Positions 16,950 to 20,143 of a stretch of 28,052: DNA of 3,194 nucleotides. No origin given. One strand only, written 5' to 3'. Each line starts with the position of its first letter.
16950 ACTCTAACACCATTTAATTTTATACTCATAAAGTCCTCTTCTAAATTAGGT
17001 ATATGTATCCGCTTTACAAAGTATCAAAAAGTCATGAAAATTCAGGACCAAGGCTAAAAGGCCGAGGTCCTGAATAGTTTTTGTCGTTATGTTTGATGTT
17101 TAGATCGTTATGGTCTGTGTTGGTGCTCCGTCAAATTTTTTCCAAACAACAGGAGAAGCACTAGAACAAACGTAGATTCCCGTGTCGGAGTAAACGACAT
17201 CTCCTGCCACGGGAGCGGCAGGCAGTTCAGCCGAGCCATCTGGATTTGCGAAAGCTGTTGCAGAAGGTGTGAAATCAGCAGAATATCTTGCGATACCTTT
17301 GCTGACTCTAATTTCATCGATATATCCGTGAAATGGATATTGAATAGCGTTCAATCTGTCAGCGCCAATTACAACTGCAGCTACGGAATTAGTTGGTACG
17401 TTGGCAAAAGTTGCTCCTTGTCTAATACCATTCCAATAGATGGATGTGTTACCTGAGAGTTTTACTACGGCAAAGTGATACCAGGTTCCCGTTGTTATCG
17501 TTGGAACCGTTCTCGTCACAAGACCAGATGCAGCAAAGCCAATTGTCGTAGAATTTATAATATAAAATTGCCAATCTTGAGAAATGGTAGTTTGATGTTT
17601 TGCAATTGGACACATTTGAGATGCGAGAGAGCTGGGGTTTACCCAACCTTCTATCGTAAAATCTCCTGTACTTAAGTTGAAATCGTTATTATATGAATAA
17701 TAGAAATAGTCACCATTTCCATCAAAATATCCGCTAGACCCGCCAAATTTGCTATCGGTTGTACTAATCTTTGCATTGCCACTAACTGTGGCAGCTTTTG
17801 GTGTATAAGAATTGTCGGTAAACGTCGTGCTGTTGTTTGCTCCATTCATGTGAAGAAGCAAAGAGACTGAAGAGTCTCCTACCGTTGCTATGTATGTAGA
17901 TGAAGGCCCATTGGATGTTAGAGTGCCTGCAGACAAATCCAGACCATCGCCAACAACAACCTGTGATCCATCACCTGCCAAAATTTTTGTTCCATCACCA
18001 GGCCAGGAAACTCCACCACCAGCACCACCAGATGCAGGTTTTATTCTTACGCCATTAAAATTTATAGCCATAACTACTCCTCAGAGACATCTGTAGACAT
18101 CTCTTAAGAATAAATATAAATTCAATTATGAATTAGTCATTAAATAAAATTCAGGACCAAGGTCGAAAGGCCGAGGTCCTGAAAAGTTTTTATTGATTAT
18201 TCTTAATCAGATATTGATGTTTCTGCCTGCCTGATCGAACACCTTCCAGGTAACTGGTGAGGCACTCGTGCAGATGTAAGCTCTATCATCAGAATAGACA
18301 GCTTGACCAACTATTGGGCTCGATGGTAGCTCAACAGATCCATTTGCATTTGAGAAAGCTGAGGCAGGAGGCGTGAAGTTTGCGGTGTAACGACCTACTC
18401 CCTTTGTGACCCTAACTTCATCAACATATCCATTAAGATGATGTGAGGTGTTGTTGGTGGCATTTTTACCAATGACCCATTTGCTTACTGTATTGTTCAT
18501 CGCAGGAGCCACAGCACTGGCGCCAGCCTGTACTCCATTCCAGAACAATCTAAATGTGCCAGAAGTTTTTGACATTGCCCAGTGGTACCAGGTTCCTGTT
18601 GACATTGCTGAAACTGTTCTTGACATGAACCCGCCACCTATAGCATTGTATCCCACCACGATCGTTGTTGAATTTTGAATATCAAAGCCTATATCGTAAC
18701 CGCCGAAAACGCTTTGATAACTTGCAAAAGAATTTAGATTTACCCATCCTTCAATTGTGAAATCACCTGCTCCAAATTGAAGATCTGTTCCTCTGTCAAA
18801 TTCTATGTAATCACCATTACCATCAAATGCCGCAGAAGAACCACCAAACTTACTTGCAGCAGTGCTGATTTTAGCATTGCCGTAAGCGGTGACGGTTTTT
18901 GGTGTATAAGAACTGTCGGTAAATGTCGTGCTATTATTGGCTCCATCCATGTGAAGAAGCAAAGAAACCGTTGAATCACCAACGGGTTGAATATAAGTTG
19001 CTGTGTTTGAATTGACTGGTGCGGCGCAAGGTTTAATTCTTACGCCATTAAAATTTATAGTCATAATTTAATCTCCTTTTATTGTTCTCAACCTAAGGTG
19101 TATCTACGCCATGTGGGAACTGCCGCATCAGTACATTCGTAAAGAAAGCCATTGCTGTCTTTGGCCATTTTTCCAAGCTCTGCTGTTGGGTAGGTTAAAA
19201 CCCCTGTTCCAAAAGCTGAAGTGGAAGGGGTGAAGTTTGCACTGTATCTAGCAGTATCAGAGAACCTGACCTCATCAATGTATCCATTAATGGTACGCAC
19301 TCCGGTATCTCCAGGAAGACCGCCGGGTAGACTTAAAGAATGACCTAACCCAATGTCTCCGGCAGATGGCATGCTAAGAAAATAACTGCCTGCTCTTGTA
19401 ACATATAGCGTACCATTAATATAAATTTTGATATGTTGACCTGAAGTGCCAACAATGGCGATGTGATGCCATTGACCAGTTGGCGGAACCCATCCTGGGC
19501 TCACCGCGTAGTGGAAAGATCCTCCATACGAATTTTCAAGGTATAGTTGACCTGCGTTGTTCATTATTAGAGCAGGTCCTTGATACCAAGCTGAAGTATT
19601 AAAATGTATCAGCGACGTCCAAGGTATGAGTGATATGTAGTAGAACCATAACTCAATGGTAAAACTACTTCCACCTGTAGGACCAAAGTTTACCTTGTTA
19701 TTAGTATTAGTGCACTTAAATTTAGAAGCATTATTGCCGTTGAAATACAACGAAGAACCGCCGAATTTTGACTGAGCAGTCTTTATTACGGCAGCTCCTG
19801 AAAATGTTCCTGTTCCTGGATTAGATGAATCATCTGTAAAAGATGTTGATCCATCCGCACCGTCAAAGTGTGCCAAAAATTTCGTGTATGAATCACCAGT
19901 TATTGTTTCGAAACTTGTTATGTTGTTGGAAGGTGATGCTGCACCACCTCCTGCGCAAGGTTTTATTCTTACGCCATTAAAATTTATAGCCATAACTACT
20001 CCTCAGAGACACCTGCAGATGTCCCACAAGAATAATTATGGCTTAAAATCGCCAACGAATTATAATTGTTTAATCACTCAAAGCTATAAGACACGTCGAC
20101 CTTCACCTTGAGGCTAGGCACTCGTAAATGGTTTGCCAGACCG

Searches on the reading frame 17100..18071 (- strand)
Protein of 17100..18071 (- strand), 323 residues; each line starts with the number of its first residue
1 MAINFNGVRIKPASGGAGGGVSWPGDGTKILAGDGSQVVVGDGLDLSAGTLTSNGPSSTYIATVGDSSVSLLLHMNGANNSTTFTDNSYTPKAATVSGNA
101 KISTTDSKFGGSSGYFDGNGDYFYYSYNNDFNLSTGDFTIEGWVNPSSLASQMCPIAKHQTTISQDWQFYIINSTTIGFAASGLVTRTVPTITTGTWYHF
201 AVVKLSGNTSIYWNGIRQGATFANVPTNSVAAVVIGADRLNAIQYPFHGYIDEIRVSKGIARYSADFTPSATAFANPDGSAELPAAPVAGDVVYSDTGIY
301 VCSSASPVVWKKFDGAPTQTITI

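Call 9: search_protein_families(library=pfam, proteins=[window:17100-18071:-], max_evalue=0.01)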
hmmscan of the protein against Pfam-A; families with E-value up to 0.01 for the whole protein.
window:17100-18071:- (323 aa): 1 family
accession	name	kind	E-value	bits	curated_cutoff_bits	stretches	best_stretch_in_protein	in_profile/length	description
PF13385.13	Laminin_G_3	-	4.3e-17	63.1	27.6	1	119-258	3-142/151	Concanavalin A-like lectin/glucanases superfamily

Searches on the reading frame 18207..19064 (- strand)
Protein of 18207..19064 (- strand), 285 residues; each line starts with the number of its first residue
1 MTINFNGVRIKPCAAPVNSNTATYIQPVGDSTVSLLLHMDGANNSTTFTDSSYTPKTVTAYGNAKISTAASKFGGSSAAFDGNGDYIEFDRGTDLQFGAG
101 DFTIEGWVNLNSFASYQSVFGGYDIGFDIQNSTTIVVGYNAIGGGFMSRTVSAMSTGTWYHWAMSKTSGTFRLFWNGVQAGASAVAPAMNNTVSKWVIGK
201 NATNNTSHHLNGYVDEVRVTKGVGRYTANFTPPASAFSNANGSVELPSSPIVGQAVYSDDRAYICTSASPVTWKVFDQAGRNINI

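Call 8: search_protein_families(library=pfam, proteins=[window:18207-19064:-], max_evalue=0.01)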
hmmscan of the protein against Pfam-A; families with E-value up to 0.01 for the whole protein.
window:18207-19064:- (285 aa): 1 family
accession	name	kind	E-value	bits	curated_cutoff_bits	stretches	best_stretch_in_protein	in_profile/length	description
PF13385.13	Laminin_G_3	-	4.3e-17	63.1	27.6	1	81-220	1-141/151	Concanavalin A-like lectin/glucanases superfamily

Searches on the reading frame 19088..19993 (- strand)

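Call 8: search_protein_families(library=pfam, proteins=[window:19088-19993:-], max_evalue=0.01)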
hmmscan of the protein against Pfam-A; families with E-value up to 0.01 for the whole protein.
window:19088-19993:- (301 aa): 1 family
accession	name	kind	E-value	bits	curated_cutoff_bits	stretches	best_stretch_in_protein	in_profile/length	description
PF13385.13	Laminin_G_3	-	5.4e-18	66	27.6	1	105-249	13-145/151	Concanavalin A-like lectin/glucanases superfamily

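Call 10: search_protein_families(library=phrogs, proteins=[window:19088-19993:-], max_evalue=0.001)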
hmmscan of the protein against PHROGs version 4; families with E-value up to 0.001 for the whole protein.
window:19088-19993:- (301 aa): 9 families
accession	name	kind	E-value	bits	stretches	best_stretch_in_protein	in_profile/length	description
phrog_3545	-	unknown function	2.2e-26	93.3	1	36-263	751-978/1115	-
phrog_24074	-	unknown function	7.6e-24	85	1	44-260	422-622/892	-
phrog_13163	-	tail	6.1e-19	68.4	1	64-262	537-718/976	baseplate wedge subunit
phrog_18802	-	head and packaging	3.8e-15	54.6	1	61-262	824-1005/3007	virion structural protein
phrog_1469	-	tail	8.8e-13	47.1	1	64-261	526-705/2607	baseplate wedge subunit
phrog_701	-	head and packaging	1.1e-12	45.5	1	61-262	4042-4223/6136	virion structural protein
phrog_19601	-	tail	1.3e-12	46.7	1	62-261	1753-1935/2043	baseplate wedge subunit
phrog_8510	-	head and packaging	4.2e-07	29.1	1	90-217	738-862/1348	virion structural protein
phrog_38322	-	unknown function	0.00048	20.1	1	40-261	300-503/506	-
